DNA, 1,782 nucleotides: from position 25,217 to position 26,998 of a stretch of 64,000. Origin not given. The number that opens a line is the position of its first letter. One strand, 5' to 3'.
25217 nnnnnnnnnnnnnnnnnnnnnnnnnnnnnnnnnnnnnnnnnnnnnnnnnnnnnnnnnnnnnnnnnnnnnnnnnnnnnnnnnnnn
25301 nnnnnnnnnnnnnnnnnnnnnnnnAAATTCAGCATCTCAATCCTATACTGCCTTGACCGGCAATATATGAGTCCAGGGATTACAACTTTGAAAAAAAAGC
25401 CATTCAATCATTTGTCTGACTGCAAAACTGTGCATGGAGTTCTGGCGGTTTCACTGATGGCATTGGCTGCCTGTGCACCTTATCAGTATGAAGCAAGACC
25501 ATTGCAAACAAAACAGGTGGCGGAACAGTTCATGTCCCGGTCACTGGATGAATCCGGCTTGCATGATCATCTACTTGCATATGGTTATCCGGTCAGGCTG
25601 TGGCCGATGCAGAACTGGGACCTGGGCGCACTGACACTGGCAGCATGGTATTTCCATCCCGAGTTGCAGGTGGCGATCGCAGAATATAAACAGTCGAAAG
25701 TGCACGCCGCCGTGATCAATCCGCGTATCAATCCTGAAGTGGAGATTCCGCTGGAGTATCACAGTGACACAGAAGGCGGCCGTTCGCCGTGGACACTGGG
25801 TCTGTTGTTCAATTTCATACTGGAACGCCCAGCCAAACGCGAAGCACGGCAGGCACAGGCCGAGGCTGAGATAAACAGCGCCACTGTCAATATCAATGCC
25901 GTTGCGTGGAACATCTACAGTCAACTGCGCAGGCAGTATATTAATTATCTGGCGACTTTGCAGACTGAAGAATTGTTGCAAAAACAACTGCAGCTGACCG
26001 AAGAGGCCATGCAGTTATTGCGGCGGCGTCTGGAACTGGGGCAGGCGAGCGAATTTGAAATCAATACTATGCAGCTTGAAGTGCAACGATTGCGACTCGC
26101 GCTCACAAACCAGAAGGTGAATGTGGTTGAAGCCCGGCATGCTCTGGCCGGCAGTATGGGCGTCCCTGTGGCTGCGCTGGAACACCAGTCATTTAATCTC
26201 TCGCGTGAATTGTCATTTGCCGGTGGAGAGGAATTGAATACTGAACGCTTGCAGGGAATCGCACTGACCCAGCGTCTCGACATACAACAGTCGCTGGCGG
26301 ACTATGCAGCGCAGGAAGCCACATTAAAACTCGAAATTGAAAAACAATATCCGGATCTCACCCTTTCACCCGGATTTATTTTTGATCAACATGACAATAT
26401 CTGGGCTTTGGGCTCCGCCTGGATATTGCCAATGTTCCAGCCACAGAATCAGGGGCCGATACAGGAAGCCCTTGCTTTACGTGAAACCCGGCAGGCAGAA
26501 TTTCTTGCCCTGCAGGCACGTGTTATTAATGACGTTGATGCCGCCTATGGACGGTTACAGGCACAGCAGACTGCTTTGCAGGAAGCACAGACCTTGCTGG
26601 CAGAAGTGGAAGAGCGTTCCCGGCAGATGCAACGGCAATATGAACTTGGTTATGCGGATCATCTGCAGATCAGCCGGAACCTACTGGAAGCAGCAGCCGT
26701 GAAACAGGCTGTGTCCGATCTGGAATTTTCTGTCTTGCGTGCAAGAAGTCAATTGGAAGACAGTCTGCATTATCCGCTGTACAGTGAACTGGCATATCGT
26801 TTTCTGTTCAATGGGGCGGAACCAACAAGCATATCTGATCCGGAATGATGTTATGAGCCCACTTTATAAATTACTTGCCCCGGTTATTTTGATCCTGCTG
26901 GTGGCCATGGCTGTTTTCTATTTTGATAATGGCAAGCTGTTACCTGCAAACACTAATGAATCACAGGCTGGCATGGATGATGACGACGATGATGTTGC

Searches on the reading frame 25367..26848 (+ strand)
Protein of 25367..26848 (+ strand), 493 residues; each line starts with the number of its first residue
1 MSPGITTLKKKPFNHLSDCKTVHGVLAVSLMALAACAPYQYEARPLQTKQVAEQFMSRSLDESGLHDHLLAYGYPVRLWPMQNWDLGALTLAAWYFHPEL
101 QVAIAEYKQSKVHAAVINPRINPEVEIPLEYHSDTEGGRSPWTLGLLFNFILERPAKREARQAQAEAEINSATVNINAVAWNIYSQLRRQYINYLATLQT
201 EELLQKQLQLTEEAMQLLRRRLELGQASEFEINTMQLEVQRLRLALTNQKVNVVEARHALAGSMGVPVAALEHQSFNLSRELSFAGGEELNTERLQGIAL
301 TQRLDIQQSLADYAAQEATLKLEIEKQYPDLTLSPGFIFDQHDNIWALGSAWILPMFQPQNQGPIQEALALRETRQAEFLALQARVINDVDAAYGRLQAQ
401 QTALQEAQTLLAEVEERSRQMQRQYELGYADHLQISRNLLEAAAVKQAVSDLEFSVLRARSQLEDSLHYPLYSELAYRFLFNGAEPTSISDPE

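Call 21: search_protein_families(library=pfam, proteins=[window:25367-26848:+], max_evalue=0.0001)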
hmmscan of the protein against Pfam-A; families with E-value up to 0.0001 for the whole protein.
window:25367-26848:+ (493 aa): 1 family
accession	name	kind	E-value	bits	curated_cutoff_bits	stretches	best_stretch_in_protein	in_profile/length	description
PF02321.23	OEP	-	2.7e-29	102.8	22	2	97-265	12-187/187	Outer membrane efflux protein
